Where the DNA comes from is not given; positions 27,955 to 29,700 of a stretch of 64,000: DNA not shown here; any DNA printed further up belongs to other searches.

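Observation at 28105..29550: TIR-2TM-TIR membrane protein: candidate new TIR signalling or defence architecture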

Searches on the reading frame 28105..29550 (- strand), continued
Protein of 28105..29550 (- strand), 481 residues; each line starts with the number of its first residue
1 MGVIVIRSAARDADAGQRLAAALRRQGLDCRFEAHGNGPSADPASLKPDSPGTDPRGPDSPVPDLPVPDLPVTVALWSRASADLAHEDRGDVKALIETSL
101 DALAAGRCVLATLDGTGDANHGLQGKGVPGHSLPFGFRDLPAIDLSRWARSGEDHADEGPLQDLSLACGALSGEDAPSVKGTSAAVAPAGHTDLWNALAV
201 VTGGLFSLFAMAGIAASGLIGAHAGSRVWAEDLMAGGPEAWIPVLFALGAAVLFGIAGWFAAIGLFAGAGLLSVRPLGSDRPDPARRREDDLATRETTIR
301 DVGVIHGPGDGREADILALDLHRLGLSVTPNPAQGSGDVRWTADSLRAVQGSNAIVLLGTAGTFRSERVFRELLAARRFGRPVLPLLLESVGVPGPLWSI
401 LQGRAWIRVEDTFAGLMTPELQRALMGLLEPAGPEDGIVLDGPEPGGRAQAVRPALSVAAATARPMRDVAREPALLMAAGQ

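Call 37: find_encoding_contigs(protein=P0064, flank=8000, max_places=3)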
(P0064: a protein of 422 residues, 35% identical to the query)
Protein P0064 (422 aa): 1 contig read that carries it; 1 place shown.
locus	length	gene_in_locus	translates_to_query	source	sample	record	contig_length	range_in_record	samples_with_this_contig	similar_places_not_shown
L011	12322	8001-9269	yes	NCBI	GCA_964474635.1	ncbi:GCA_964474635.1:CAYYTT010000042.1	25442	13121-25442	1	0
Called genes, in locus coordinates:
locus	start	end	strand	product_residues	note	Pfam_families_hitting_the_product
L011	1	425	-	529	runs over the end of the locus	PF02321:OEP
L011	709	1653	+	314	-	-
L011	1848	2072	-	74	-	PF00364:Biotin_lipoyl, PF25973:BSH_CzcB (faint), PF25984:BSH_YknX (faint)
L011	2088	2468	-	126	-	PF04248:NTP_transf_9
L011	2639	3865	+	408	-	PF01053:Cys_Met_Meta_PP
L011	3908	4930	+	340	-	PF00497:SBP_bac_3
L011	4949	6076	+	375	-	PF00528:BPD_transp_1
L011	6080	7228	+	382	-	PF00528:BPD_transp_1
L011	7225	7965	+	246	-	PF02463:SMC_N (weak), PF13555:AAA_29 (faint), PF00005:ABC_tran, PF09818:ABC_ATPase (faint), PF13304:AAA_21 (weak)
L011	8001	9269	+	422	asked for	PF13676:TIR_2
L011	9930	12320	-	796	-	?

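Call 50: find_encoding_contigs(protein=P0052, flank=7000, max_places=3)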
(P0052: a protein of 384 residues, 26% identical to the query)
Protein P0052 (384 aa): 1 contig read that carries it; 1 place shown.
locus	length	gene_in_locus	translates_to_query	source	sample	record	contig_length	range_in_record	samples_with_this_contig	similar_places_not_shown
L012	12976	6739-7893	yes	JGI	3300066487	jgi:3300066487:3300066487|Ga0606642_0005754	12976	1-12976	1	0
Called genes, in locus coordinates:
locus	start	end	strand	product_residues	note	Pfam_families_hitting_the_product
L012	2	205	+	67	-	PF13650:Asp_protease_2, PF13975:gag-asp_proteas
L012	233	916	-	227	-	PF01135:PCMT, PF00398:RrnaAD (weak), PF13847:Methyltransf_31 (weak), PF08241:Methyltransf_11 (weak), PF13649:Methyltransf_25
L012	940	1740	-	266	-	PF02649:GCHY-1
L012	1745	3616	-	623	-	PF13292:DXP_synthase_N, PF00676:E1_dh, PF02779:Transket_pyr, PF02780:Transketolase_C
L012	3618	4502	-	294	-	PF00348:polyprenyl_synt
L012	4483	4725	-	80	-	PF02609:Exonuc_VII_S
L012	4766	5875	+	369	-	PF00355:Rieske, PF00848:Ring_hydroxyl_A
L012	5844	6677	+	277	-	PF00581:Rhodanese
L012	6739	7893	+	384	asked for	PF08937:ThsB_TIR (weak), PF13676:TIR_2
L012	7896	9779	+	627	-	PF13281:MAP3K_TRAF_bd, PF20308:TPR-S, PF00211:Guanylate_cyc (weak)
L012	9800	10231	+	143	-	-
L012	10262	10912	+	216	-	-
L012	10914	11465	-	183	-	PF02627:CMD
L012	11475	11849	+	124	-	PF10861:DUF2784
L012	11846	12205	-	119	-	-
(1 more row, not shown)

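Call 51: find_encoding_contigs(protein=P0056, flank=7000, max_places=3)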
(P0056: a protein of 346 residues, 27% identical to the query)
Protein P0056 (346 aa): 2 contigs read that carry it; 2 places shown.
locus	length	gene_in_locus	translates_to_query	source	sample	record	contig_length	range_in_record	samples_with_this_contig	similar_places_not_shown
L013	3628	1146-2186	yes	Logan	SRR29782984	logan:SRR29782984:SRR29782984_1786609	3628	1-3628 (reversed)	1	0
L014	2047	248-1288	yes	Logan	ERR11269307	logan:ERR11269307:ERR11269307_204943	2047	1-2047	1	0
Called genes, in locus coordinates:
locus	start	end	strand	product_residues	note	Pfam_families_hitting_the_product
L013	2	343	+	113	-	?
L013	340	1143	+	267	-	PF00126:HTH_1, PF03466:LysR_substrate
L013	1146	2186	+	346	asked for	PF13676:TIR_2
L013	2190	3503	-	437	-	PF13354:Beta-lactamase2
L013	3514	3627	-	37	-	?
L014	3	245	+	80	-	?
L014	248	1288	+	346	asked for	PF13676:TIR_2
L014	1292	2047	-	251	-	?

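Call 60: search_protein_families(library=pfam, proteins=[P0080, P0061, P0105, P0114, P0035, P0047, P0083, P0117, P0064], max_evalue=0.1)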
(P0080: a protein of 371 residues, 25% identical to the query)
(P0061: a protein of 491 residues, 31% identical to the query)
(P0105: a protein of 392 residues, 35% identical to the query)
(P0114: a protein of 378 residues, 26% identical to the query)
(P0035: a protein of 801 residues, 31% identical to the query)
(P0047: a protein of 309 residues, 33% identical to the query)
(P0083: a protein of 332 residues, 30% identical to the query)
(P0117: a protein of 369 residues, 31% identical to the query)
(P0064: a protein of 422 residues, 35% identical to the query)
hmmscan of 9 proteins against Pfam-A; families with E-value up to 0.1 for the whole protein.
P0080 (371 aa): 4 families
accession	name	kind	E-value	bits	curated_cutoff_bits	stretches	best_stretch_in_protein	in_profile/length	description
PF13676.11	TIR_2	-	9.2e-31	107.3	28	2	4-111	1-111/122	TIR domain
PF08937.16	ThsB_TIR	-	1.1e-08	35.8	21.2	1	247-335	1-98/100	Thoeris protein ThsB, TIR-like domain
PF01582.25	TIR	-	9.3e-06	26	21.3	0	261-317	21-77/179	TIR domain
PF08357.16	SEFIR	-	0.05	14.3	23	0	4-90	3-97/150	SEFIR domain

P0061 (491 aa): 4 families
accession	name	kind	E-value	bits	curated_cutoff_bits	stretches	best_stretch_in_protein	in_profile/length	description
PF13676.11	TIR_2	-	4.2e-31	108.4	28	2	355-468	1-114/122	TIR domain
PF08937.16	ThsB_TIR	-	0.00041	21.2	21.2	1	397-444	51-98/100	Thoeris protein ThsB, TIR-like domain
PF14283.11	CD1107-like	-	0.026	14.9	26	0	183-236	101-150/158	Mobile element protein CD1107-like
PF01582.25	TIR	-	0.075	13.3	21.3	0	362-425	13-76/179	TIR domain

P0105 (392 aa): 4 families
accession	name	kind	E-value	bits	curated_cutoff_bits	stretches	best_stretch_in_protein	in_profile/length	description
PF13676.11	TIR_2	-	8.1e-20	72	28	1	270-381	2-114/122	TIR domain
PF07332.16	Phage_holin_3_6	-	0.0052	17.3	28.4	1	177-240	36-100/116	Putative Actinobacterial Holin-X, holin superfamily III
PF23933.1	DUF7269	-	0.027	15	29.1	1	186-258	2-68/162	Family of unknown function (DUF7269)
PF12553.13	DUF3742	-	0.037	14.5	27.2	1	175-238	29-91/120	Protein of unknown function (DUF3742)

P0114 (378 aa): 4 families
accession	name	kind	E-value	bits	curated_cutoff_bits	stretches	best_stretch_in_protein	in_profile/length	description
PF13676.11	TIR_2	-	6.9e-26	91.6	28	2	252-370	1-117/122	TIR domain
PF19779.4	DUF6264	-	0.0095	16.6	31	1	120-202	23-102/183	Family of unknown function (DUF6264)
PF17093.10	PBP_N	-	0.032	14.7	30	1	108-192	28-111/138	Penicillin-binding protein N-terminus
PF08937.16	ThsB_TIR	-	0.084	13.7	21.2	0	253-338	1-95/100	Thoeris protein ThsB, TIR-like domain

P0035 (801 aa): 4 families
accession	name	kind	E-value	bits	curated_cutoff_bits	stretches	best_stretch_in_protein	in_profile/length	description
PF13676.11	TIR_2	-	7e-19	68.9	28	1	677-790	1-115/122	TIR domain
PF17408.7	MCD_N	-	0.00055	20.4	22.4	1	221-288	14-77/85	Malonyl-CoA decarboxylase N-terminal domain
PF01582.25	TIR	-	0.0011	19.2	21.3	1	675-730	2-59/179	TIR domain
PF15213.11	CDRT4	-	0.004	18.1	27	1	293-367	18-93/137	CMT1A duplicated region transcript 4 protein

P0047 (309 aa): 3 families
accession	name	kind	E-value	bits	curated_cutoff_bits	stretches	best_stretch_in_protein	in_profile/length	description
PF13676.11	TIR_2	-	9.7e-22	78.2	28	1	179-291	2-113/122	TIR domain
PF08937.16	ThsB_TIR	-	0.00028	21.7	21.2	1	220-266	51-97/100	Thoeris protein ThsB, TIR-like domain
PF01582.25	TIR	-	0.0074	16.5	21.3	1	192-250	20-78/179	TIR domain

P0083 (332 aa): 3 families
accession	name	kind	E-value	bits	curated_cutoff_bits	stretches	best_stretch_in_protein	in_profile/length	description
PF13676.11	TIR_2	-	2.1e-21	77.1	28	1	206-313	1-109/122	TIR domain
PF08937.16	ThsB_TIR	-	2e-05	25.3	21.2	1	207-294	1-98/100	Thoeris protein ThsB, TIR-like domain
PF01582.25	TIR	-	0.013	15.7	21.3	1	211-279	11-80/179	TIR domain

P0117 (369 aa): 4 families
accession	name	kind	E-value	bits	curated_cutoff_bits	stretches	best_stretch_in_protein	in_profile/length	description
PF13676.11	TIR_2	-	2.6e-29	102.6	28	1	4-123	1-122/122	TIR domain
PF01582.25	TIR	-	2.4e-05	24.7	21.3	1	17-78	19-80/179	TIR domain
PF10137.14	CAP12-PCTIR_TIR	-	0.00073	20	24.7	1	3-69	1-67/119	CAP12/Pycsar effector protein, TIR domain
PF08937.16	ThsB_TIR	-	0.027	15.3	21.2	1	5-91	1-96/100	Thoeris protein ThsB, TIR-like domain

P0064 (422 aa): 3 families
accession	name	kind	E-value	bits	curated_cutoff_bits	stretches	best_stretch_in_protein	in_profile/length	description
PF13676.11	TIR_2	-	6.3e-21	75.6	28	2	295-387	1-98/122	TIR domain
PF08937.16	ThsB_TIR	-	0.00042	21.1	21.2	1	296-384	1-98/100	Thoeris protein ThsB, TIR-like domain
PF01582.25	TIR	-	0.015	15.6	21.3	1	293-366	2-77/179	TIR domain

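Call 63: search_protein_families(library=ncbifam, proteins=[L001:9459-10106:+], max_evalue=0.00001)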
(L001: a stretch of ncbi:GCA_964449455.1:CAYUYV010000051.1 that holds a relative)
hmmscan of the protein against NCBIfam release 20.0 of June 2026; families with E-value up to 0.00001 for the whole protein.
L001:9459-10106:+ (215 aa): 8 families
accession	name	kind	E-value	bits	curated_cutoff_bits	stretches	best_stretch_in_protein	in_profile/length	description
TIGR01428.1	HAD_type_II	equivalog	4.3e-61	206.4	125.4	1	2-195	3-195/197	haloacid dehalogenase type II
TIGR01493.1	HAD-SF-IA-v2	subfamily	3.5e-27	95.6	39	1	2-183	1-161/161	HAD-IA family hydrolase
TIGR02253.1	CTE7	subfamily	9.9e-12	45.1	169.75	1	2-195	4-199/221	TIGR02253 family HAD-type hydrolase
TIGR02254.1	YjjG_YfnB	equivalog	1.5e-09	37.7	159.9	1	71-214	76-219/223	YjjG family noncanonical pyrimidine nucleotidase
NF009695.0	PRK13222.1-2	equivalog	9.7e-08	31.8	225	1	91-182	94-185/226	phosphoglycolate phosphatase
TIGR02252.1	DREG-2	subfamily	1.3e-07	31.5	155.2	1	77-189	88-203/203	HAD hydrolase, REG-2-like, family IA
NF009804.0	PRK13288.1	equivalog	3.4e-07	30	218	1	90-180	81-171/215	pyrophosphatase PpaX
NF006976.0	PRK09449.1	equivalog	9.1e-07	28.6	183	1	78-195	81-200/225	pyrimidine 5'-nucleotidase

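Call 64: search_protein_families(library=padloc, proteins=[P0064, P0080, P0052, P0001, P0002], max_evalue=0.01)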
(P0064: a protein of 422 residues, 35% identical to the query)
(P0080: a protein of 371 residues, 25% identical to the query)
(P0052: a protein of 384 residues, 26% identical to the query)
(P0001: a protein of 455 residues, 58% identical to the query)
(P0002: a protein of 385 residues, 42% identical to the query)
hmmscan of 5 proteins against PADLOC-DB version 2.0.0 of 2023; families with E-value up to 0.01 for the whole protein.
P0064 (422 aa): 6 families
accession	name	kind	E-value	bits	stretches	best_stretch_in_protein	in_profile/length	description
PDLC02012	SAVED5--SAVED_TIR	-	8.6e-08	29.7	1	294-363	15-84/404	-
PDLC05062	PDC-S66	-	3.2e-06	24.8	1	284-327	140-184/282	-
PDLC00422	ThsB1|ThsB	-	4.2e-05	21.1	1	286-379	34-133/194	TIR-like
PDLC00426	ThsB1|ThsB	-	0.00047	17.5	1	292-380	237-332/352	TIR-like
PDLC00436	ThsB1|ThsB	-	0.00051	17.6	1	292-372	35-119/183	TIR-like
PDLC00425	ThsB1|ThsB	-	0.00061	17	1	292-388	251-357/389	TIR-like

P0080 (371 aa): 12 families
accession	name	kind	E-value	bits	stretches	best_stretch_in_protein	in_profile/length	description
PDLC02012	SAVED5--SAVED_TIR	-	3e-17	60.8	2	2-89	14-102/404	-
PDLC05062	PDC-S66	-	7.3e-09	33.5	1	234-277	139-183/282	-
PDLC02421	Aga_TIR-PNTD1-PNTD2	-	1.3e-08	32.4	2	4-111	6-120/430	Class I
PDLC02403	Aga_TIR-PNTD1-PNTD2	-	4.1e-08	30.7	2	12-109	14-117/443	Class I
PDLC00727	Effector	-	4.9e-06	23.3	1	185-277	115-208/590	TIR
PDLC00436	ThsB1|ThsB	-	5.6e-06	24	1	235-324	27-120/183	TIR-like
PDLC02416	Aga_REase-TIR-PNTD1-PNTD2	-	8e-06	22.8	1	6-111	160-266/572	Class I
PDLC00426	ThsB1|ThsB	-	1.6e-05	22.4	1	239-331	233-332/352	TIR-like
PDLC00728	Effector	-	2.9e-05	21.2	0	3-73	11-83/432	TIR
PDLC00422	ThsB1|ThsB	-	0.00078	17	1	234-317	31-120/194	TIR-like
PDLC02400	Aga_TIR-PNTD1-PNTD2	-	0.002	14.5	1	7-101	193-293/639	Class I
PDLC00430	ThsB1|ThsB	-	0.0038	14.8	0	2-33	65-97/269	TIR-like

P0052 (384 aa): 6 families
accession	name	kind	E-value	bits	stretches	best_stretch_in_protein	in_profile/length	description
PDLC02012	SAVED5--SAVED_TIR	-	2e-07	28.5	1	249-332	4-88/404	-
PDLC00436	ThsB1|ThsB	-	5.2e-06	24.1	1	257-339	34-120/183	TIR-like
PDLC02403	Aga_TIR-PNTD1-PNTD2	-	7.6e-05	19.9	1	280-348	25-100/443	Class I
PDLC02421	Aga_TIR-PNTD1-PNTD2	-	0.0004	17.6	1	262-341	7-88/430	Class I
PDLC05062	PDC-S66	-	0.00048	17.7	1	259-319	149-210/282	-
PDLC00426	ThsB1|ThsB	-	0.00058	17.2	1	261-351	240-338/352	TIR-like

P0001 (455 aa): 0 families

P0002 (385 aa): 0 families

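Call 67: search_protein_families(library=phrogs, proteins=[window:28105-29550:-], max_evalue=1)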
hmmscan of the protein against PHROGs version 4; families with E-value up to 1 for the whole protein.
window:28105-29550:- (481 aa): 0 families

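Call 70: find_encoding_contigs(protein=P0080, flank=6000, max_places=3)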
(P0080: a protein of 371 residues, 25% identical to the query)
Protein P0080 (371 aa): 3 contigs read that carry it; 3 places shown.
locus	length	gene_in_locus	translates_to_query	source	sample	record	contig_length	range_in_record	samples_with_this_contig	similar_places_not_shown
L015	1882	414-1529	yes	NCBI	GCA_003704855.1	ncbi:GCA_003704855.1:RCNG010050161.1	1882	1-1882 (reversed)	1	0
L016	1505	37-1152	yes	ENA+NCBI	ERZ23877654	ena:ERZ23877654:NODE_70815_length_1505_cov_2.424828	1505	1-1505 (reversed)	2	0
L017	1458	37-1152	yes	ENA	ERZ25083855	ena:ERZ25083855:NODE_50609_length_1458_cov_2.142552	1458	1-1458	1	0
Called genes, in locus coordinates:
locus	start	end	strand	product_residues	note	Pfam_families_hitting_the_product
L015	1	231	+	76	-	?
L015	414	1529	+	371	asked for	PF01582:TIR (faint), PF08937:ThsB_TIR (faint), PF13676:TIR_2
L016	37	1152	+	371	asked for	PF01582:TIR (faint), PF08937:ThsB_TIR (faint), PF13676:TIR_2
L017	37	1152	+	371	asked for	PF01582:TIR (faint), PF08937:ThsB_TIR (faint), PF13676:TIR_2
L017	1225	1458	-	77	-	?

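Call 71: find_encoding_contigs(protein=P0114, flank=6000, max_places=3)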
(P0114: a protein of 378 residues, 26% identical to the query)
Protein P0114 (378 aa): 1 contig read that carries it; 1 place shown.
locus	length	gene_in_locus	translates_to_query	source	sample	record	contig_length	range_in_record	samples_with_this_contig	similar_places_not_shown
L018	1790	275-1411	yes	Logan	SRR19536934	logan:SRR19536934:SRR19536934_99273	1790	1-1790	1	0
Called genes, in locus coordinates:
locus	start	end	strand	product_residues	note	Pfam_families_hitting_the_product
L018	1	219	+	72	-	?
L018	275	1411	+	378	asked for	PF13676:TIR_2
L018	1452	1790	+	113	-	?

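Call 72: find_encoding_contigs(protein=P0105, flank=6000, max_places=3)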
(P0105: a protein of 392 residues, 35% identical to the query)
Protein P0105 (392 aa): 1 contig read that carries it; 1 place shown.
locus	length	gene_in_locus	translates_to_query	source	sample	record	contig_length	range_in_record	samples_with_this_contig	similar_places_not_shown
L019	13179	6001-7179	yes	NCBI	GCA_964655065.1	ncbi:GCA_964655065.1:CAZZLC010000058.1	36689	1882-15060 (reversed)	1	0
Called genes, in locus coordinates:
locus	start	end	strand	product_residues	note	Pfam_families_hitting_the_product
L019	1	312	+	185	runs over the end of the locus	-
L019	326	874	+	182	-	-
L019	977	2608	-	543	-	PF11617:Cu-binding_MopE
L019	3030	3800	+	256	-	PF01263:Aldose_epim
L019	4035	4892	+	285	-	PF07224:Chlorophyllase (weak), PF12740:PETase, PF01738:DLH, PF12146:Hydrolase_4 (faint)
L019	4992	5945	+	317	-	PF01370:Epimerase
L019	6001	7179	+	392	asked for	PF13676:TIR_2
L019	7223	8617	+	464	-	PF15780:ASH (faint), PF22073:Cep192_D4 (faint), PF22544:HYDIN_VesB_CFA65-like_Ig (faint)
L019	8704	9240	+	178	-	-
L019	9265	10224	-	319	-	PF02517:Rce1-like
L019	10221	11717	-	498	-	PF08238:Sel1 (weak)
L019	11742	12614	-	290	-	-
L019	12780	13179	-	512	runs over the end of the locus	-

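Call 73: list_cluster_members(proteins=[window:28105-29550:-, P0001, P0002, P0003, P0064, P0080, P0061])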
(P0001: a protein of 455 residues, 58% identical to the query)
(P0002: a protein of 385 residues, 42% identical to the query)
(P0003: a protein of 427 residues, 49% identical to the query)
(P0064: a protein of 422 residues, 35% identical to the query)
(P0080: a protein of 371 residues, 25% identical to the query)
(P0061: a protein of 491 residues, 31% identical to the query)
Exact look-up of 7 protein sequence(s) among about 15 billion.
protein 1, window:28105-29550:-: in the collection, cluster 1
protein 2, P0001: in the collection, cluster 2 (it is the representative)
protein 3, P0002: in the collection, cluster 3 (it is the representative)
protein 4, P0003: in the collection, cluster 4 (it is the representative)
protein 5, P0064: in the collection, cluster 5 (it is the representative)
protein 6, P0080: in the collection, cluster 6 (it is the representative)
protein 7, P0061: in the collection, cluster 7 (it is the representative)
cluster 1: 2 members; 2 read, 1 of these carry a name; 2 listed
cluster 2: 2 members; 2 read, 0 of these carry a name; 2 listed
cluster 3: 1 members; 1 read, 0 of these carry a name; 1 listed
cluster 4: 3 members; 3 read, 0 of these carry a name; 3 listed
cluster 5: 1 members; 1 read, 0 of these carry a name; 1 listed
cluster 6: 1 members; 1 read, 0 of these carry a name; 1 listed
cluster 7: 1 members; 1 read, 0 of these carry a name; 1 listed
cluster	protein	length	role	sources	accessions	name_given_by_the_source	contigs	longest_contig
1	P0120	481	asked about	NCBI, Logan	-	-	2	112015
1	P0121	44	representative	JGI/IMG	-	hypothetical protein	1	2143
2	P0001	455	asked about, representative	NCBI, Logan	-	-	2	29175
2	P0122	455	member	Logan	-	-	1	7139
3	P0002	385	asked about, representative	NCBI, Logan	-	-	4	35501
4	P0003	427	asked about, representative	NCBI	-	-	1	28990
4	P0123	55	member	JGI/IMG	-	-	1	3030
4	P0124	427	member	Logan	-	-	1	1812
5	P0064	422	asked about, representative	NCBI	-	-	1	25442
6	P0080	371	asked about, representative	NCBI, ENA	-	-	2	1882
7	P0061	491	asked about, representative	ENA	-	-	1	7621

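Call 84: search_dna_similar(query=window:28105-29550:-, collection=plasmids, mode=protein, max_evalue=0.001, max_rows=15)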
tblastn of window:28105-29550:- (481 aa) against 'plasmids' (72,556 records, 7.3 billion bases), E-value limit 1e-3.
No match.

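Call 85: search_dna_similar(query=window:28105-29550:-, collection=phages, mode=protein, max_evalue=0.001, max_rows=10)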
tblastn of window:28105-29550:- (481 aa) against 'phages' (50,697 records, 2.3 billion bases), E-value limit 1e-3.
No match.

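Call 86: search_dna_similar(query=P0080, collection=plasmids, mode=protein, max_evalue=0.00001, max_rows=15)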
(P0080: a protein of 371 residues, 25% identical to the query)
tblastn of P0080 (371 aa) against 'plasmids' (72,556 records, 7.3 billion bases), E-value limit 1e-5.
No match.

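Call 89: find_homologous_proteins(query=A2, max_evalue=1e-10)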
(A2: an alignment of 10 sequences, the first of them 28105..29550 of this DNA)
Query A2 (10 sequences) (481 aa, profile of the alignment): 3 proteins with E <= 1e-10 among 8000 candidates.
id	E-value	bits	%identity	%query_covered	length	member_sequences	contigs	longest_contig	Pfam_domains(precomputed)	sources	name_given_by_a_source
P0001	7.6e-124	432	58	100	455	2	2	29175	PF13676.12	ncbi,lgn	-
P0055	1.5e-116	408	27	32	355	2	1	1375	PF13676.12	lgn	-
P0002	6.3e-109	383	42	89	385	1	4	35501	PF13676.12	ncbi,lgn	-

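Call 91: find_related_loci(query=A1, collection=viral_contigs, flank=5000)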
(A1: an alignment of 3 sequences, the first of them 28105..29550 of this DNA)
Query A1 (481 aa) in viral_contigs; peptide patterns used: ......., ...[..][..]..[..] (x = any residue, [..] = any of these).
180 stretches matched a pattern, but none encodes a relative of the query by tblastn (E <= 1e-3).
